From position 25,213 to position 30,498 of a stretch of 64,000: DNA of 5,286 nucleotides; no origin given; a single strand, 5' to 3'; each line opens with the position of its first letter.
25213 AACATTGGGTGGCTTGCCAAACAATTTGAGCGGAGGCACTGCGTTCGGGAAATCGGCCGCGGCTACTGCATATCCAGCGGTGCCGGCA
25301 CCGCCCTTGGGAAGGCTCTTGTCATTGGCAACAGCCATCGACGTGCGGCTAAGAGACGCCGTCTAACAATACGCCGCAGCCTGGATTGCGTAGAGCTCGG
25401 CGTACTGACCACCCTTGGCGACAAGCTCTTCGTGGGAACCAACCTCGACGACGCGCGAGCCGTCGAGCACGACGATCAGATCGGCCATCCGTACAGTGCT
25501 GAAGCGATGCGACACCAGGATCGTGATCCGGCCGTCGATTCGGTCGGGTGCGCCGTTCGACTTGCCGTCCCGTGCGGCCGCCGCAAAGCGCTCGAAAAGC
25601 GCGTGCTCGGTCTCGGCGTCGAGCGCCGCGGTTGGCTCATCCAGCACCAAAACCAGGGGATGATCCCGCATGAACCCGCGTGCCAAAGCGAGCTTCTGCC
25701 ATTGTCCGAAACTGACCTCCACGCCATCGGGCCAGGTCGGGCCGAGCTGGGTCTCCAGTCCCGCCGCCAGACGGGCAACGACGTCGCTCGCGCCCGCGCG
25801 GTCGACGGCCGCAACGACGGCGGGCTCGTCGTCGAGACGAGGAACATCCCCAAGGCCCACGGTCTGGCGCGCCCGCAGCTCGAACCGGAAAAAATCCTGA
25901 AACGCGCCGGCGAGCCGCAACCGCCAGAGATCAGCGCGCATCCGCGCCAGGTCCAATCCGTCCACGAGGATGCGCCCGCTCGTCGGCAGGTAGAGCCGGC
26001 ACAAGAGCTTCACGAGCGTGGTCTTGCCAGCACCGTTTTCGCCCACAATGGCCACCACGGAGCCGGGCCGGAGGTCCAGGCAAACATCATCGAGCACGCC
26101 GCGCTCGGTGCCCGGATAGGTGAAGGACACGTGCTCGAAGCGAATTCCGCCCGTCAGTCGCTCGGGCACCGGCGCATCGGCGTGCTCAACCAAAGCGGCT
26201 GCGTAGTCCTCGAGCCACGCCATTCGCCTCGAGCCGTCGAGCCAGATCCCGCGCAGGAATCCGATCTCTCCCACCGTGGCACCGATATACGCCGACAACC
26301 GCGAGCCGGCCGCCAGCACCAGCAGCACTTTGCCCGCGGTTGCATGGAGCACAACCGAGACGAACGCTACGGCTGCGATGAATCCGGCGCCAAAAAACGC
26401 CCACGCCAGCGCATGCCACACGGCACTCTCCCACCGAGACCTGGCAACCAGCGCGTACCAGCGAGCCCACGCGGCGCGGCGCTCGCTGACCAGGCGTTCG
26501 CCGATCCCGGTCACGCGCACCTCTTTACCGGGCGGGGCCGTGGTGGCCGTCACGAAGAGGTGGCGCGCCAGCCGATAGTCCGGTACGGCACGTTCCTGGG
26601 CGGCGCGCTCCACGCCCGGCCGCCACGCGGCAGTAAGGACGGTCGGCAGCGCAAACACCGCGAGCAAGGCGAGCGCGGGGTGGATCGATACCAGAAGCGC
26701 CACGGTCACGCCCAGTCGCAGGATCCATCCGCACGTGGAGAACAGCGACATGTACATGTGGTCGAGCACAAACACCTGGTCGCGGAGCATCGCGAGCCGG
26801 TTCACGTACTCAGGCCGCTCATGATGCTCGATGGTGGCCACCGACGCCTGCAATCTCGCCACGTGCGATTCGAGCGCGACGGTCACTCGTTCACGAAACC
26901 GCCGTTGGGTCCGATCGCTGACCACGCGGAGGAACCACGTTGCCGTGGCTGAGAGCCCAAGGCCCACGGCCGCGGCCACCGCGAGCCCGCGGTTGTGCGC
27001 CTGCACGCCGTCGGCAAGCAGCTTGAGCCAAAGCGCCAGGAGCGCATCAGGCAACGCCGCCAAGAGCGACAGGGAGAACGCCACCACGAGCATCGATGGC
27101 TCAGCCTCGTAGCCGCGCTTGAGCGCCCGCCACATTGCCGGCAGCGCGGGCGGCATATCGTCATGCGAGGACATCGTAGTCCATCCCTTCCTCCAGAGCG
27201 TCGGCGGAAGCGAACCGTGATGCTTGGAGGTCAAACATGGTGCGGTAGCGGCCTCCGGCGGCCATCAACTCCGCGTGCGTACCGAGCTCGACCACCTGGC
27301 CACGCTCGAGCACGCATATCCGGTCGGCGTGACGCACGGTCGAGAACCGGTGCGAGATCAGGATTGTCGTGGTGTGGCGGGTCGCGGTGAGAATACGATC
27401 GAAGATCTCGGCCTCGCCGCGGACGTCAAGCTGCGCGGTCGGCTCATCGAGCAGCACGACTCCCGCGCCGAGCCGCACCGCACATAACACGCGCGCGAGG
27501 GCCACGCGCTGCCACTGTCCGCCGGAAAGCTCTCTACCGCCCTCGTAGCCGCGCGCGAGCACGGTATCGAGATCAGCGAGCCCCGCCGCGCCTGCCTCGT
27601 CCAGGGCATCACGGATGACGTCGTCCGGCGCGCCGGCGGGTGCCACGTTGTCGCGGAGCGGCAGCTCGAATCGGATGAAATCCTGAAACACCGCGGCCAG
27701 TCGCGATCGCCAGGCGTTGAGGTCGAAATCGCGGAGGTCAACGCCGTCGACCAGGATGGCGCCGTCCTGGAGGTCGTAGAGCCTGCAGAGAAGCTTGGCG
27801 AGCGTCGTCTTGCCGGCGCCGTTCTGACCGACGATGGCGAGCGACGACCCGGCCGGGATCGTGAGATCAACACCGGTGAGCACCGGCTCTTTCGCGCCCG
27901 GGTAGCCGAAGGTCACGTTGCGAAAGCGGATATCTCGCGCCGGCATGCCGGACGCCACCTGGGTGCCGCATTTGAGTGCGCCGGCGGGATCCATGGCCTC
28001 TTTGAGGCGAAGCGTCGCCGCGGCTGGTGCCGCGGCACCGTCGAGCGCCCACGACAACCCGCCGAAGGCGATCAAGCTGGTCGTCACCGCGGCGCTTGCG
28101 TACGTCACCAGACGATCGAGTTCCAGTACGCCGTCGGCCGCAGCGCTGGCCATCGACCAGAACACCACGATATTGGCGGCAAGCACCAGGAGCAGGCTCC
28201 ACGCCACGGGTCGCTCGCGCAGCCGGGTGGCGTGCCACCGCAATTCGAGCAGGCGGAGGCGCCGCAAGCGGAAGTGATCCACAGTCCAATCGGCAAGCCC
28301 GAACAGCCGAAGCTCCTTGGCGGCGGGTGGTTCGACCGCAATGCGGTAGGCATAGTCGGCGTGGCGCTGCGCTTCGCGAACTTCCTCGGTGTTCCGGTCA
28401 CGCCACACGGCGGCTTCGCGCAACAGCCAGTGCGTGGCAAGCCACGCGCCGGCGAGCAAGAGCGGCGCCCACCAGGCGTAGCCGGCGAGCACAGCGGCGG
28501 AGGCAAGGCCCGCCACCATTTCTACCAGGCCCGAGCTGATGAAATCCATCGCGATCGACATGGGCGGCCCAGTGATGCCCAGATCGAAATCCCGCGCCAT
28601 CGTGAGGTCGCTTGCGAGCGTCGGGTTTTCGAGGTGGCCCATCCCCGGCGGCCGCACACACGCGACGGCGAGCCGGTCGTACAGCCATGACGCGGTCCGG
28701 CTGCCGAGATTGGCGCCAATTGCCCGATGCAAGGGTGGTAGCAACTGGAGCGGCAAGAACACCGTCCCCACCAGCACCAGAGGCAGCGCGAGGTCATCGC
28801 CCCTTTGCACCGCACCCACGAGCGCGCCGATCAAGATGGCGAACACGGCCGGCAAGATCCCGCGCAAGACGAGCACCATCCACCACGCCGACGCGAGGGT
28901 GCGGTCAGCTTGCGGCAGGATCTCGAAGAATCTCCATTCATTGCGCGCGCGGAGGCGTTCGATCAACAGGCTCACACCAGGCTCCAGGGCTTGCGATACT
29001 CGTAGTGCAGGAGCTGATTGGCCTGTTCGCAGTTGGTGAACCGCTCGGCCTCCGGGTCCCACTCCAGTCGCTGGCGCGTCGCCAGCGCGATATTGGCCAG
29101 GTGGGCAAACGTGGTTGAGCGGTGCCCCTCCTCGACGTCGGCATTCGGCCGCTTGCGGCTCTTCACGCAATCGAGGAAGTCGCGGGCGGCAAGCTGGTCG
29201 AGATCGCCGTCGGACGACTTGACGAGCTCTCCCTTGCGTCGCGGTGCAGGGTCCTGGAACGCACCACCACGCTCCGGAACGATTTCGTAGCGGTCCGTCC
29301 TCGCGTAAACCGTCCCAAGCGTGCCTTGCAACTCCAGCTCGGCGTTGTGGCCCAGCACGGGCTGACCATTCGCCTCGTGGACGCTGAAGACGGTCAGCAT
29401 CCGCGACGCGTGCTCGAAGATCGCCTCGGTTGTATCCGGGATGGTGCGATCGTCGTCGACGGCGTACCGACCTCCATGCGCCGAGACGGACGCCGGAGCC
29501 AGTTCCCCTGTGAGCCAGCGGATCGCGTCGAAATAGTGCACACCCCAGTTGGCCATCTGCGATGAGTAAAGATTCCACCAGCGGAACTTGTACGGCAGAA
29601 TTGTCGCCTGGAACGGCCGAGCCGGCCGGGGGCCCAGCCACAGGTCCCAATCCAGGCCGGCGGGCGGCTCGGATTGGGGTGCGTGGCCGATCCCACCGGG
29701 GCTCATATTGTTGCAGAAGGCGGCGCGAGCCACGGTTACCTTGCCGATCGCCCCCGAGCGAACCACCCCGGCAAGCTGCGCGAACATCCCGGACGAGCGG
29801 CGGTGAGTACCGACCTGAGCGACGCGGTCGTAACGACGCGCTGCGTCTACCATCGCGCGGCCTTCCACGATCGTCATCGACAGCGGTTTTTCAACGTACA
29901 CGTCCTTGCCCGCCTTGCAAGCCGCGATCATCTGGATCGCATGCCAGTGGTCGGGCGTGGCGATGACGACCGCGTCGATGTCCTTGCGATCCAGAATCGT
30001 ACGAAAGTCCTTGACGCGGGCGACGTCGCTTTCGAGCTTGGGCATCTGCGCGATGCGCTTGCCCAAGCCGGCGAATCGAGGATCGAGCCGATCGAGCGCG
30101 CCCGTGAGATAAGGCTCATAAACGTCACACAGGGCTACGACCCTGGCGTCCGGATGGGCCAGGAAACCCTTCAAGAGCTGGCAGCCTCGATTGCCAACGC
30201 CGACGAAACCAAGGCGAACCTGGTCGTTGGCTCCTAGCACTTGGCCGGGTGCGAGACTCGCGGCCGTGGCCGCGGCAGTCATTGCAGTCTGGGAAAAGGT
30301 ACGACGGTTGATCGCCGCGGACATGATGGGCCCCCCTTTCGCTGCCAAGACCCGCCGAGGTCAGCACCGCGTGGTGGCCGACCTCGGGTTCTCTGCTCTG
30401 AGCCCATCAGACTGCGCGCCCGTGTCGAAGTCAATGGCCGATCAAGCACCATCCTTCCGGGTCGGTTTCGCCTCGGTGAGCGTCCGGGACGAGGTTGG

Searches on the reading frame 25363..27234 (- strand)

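Call 20: search_protein_families(library=pfam, proteins=[window:25363-27234:-], max_evalue=0.0001)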
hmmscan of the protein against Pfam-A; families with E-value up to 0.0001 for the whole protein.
window:25363-27234:- (623 aa): 2 families
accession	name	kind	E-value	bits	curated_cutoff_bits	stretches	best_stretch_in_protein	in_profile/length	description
PF00005.33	ABC_tran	-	1.4e-23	84.4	25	1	381-536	1-137/137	ABC transporter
PF13304.12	AAA_21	-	2.1e-05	25.2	27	0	394-411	2-19/304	AAA domain, putative AbiEii toxin, Type IV TA system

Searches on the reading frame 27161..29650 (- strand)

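Call 20: search_protein_families(library=pfam, proteins=[window:27161-29650:-], max_evalue=0.0001)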
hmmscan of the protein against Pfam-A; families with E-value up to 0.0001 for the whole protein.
window:27161-29650:- (829 aa): 2 families
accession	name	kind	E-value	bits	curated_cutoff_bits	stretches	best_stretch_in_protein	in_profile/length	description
PF00005.33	ABC_tran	-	3.3e-26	92.9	25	1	591-739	1-137/137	ABC transporter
PF02463.25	SMC_N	-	6.4e-06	26.2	40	0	707-780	136-210/220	RecF/RecN/SMC N terminal domain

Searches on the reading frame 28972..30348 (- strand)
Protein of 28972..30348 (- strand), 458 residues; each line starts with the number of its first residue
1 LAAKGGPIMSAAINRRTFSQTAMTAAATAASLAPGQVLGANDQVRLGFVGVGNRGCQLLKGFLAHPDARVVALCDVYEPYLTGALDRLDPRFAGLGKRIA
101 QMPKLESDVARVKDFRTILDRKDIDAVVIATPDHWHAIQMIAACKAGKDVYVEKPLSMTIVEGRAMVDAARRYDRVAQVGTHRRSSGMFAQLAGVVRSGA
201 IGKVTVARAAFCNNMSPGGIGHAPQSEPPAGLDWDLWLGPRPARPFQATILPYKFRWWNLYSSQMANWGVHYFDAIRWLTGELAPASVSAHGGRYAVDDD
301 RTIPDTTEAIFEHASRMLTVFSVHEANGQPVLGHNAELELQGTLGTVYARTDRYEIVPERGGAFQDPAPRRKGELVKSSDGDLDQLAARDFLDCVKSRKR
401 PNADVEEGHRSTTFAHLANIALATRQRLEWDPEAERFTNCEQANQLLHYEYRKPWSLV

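Call 20: search_protein_families(library=pfam, proteins=[window:28972-30348:-], max_evalue=0.0001)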
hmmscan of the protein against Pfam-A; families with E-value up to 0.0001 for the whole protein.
window:28972-30348:- (458 aa): 4 families
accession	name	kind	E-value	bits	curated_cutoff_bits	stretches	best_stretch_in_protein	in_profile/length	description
PF19051.5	GFO_IDH_MocA_C2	-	6.5e-22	78.7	23.3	2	388-456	185-253/254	Oxidoreductase family, C-terminal alpha/beta domain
PF01408.29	GFO_IDH_MocA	-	9.3e-17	62.3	24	1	45-180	2-119/120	Oxidoreductase family, NAD-binding Rossmann fold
PF22725.1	GFO_IDH_MocA_C3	-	6.8e-12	45.9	27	1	256-347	36-123/124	GFO/IDH/MocA C-terminal domain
PF02894.22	GFO_IDH_MocA_C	-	1e-05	25.9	22.9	1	267-415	45-203/218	Oxidoreductase family, C-terminal alpha/beta domain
